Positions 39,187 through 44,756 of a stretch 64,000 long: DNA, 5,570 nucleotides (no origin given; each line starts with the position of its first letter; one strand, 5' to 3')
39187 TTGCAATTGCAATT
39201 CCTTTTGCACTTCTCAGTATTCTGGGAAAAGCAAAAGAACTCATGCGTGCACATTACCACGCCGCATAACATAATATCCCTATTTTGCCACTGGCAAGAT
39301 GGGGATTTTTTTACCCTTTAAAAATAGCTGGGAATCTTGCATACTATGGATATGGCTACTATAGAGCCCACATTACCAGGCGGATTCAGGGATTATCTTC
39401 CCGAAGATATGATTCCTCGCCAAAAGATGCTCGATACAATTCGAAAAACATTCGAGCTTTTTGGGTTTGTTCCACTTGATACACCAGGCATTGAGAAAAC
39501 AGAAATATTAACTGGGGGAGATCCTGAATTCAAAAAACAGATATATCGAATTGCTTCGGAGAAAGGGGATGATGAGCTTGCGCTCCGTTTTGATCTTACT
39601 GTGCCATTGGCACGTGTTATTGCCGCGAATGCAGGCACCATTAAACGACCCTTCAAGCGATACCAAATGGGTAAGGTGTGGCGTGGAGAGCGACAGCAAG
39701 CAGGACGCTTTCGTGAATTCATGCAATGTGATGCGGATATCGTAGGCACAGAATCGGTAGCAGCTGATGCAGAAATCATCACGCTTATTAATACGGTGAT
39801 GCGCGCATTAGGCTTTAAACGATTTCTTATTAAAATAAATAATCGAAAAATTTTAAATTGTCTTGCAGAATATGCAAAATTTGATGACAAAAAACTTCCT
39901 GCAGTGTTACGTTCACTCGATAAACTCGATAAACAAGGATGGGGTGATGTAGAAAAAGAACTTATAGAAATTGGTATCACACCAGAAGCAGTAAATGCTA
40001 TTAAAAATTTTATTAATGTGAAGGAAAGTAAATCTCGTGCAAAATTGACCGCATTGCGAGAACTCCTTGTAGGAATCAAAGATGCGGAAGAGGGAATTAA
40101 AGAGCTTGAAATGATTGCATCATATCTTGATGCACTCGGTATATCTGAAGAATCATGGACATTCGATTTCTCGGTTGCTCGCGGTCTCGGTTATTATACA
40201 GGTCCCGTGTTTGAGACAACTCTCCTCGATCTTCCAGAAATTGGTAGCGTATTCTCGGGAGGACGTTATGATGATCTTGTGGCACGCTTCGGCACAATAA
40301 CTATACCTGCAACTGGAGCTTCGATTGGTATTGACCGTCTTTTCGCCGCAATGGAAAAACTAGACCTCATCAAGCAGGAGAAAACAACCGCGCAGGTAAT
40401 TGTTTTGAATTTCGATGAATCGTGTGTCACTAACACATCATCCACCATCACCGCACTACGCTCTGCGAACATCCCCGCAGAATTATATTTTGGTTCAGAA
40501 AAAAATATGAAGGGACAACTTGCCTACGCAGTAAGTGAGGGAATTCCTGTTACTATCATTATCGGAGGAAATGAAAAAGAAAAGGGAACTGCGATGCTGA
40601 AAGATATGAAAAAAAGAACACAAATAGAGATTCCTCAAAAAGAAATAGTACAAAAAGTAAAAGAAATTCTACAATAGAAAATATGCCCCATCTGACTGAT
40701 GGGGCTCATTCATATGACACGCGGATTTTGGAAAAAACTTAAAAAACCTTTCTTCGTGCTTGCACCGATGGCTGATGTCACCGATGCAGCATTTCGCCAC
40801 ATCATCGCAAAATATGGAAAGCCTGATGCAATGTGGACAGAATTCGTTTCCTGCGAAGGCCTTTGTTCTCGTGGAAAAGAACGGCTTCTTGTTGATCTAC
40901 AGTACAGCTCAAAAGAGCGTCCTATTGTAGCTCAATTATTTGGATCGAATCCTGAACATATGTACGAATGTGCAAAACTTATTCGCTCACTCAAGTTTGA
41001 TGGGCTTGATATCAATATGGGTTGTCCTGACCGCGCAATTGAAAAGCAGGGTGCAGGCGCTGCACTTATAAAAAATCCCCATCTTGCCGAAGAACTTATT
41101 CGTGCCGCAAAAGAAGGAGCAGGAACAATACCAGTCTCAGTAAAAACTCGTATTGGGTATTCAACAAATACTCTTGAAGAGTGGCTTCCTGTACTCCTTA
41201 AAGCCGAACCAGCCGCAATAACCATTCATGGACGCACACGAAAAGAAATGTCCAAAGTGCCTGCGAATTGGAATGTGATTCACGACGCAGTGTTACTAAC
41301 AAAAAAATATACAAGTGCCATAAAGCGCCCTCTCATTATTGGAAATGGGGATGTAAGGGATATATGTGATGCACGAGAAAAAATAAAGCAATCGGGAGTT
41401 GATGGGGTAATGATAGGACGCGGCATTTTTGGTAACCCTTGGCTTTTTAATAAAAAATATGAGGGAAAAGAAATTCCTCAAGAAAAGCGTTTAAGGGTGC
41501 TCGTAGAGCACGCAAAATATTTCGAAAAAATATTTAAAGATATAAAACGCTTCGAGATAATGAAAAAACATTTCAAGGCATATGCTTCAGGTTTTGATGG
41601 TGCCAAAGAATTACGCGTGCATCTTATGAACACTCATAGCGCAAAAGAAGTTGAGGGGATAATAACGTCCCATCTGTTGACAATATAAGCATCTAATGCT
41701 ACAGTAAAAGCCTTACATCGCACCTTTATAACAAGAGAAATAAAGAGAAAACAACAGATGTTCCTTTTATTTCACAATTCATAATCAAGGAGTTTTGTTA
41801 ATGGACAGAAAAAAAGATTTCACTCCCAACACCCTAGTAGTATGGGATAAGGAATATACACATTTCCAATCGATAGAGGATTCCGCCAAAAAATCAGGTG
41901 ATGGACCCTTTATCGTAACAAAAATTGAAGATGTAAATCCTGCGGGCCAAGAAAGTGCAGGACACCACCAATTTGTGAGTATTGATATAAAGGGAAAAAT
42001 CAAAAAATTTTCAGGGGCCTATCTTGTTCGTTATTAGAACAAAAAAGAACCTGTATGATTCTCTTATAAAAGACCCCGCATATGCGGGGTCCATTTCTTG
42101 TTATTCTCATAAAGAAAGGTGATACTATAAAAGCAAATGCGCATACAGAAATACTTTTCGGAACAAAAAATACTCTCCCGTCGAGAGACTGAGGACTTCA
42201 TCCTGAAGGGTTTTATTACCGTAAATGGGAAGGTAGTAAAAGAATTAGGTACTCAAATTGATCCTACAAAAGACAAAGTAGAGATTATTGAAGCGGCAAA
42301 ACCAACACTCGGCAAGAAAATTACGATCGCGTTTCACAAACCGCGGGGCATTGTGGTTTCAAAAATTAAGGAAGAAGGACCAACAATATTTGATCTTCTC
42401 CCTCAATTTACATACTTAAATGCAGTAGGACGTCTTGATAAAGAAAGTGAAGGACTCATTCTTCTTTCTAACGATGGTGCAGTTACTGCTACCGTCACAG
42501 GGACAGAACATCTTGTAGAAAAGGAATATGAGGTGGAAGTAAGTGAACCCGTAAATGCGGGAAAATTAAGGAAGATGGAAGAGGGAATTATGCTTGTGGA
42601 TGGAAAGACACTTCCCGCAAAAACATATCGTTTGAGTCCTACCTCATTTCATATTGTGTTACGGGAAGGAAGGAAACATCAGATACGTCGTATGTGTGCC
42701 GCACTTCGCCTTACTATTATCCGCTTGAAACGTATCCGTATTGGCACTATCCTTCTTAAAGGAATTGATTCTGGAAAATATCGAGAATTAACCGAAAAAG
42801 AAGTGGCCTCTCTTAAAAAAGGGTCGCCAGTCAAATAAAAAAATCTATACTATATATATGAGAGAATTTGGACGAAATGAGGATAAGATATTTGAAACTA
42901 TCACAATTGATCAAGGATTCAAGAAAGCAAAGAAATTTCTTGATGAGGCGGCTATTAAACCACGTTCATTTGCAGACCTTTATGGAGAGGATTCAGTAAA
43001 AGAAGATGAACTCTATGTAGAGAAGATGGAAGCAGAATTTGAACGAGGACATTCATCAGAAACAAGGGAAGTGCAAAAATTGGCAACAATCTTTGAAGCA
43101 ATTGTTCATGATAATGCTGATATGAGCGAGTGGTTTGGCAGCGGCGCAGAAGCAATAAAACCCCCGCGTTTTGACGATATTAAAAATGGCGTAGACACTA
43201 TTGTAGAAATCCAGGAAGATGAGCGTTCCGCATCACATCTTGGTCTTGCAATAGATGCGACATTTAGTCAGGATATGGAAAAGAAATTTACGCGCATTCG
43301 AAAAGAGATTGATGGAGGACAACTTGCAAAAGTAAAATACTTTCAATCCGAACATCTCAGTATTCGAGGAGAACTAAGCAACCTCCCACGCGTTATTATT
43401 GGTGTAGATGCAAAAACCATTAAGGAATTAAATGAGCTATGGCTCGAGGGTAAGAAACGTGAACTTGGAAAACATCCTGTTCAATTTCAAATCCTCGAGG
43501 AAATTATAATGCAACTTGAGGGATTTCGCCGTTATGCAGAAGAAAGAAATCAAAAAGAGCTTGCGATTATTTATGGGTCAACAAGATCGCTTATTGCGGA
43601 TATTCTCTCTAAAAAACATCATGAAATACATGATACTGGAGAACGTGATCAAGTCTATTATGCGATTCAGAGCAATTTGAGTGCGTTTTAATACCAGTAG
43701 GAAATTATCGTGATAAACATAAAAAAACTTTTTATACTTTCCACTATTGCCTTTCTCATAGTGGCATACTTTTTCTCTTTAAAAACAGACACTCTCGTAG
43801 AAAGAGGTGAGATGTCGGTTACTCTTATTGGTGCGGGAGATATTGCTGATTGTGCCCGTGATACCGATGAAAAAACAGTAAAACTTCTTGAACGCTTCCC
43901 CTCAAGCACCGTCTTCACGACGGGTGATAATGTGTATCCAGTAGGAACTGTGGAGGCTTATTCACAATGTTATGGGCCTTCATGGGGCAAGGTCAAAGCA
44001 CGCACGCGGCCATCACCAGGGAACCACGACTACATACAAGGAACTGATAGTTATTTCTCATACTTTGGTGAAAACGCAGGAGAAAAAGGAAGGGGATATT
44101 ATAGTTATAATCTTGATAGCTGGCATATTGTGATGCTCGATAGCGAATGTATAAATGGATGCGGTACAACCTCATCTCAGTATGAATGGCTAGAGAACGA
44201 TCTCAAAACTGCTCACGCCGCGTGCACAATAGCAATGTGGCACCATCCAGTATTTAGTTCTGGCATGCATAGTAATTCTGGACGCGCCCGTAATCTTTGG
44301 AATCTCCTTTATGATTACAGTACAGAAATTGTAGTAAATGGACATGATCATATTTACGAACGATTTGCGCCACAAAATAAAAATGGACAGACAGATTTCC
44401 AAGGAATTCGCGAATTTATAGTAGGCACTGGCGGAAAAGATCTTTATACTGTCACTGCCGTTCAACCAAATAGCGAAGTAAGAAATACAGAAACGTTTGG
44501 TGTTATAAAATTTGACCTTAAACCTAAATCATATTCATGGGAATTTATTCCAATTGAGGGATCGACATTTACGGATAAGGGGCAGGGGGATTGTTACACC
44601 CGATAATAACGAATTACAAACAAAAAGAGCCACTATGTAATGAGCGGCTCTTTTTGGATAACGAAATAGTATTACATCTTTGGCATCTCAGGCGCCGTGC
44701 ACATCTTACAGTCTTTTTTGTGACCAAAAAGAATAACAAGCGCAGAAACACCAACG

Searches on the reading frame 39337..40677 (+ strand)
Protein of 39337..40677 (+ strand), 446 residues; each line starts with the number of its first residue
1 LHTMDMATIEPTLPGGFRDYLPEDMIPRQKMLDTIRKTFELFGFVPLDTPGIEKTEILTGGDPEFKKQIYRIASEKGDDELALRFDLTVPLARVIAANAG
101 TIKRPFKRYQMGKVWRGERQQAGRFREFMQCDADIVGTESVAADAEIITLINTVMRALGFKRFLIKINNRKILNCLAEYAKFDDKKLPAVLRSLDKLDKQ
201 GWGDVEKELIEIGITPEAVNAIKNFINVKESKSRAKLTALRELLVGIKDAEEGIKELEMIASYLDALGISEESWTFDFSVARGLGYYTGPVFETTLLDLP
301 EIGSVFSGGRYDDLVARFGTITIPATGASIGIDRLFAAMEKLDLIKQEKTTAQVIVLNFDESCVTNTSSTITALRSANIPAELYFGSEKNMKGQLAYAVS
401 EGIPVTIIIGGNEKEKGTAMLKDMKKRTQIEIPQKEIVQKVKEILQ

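Call 79: search_protein_families(library=pfam, proteins=[window:39337-40677:+], max_evalue=0.00001)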
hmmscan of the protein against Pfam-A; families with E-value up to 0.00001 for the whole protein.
window:39337-40677:+ (446 aa): 4 families
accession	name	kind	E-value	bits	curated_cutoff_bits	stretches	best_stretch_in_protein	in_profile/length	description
PF13393.11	tRNA-synt_His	-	5.7e-48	164.2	25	1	16-335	1-308/308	Histidyl-tRNA synthetase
PF03129.25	HGTP_anticodon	-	8.8e-12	45.5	21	1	353-443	1-93/94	Anticodon binding domain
PF00587.30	tRNA-synt_2b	-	7.5e-08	33.1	29.3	1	70-171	1-107/179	tRNA synthetase class II core domain (G, H, P, S and T)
PF00152.25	tRNA-synt_2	-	2.1e-07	30.8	25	0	24-158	21-140/308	tRNA synthetases class II (D, K and N)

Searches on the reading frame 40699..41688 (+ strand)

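Call 80: search_protein_families(library=pfam, proteins=[window:40699-41688:+], max_evalue=0.00001)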
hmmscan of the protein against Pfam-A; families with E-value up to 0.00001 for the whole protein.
window:40699-41688:+ (329 aa): 1 family
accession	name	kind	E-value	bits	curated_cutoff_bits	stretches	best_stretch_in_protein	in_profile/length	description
PF01207.24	Dus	-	9.8e-64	215.8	20.4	1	21-318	2-298/311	Dihydrouridine synthase (Dus)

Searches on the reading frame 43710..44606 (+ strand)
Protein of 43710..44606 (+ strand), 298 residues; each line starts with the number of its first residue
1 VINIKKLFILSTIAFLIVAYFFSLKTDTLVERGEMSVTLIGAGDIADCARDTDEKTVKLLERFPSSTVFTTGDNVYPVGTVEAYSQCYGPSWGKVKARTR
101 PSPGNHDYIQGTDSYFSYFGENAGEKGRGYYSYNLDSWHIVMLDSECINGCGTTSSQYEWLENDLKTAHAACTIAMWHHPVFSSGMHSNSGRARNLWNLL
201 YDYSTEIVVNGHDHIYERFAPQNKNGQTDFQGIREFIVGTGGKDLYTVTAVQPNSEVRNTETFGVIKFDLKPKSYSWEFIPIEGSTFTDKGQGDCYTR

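Call 80: search_protein_families(library=pfam, proteins=[window:43710-44606:+], max_evalue=0.00001)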
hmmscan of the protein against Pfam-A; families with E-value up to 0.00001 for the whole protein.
window:43710-44606:+ (298 aa): 1 family
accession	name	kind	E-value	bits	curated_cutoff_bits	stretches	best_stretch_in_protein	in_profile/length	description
PF00149.33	Metallophos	-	2.1e-09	38.6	21.5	1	43-216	7-191/191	Calcineurin-like phosphoesterase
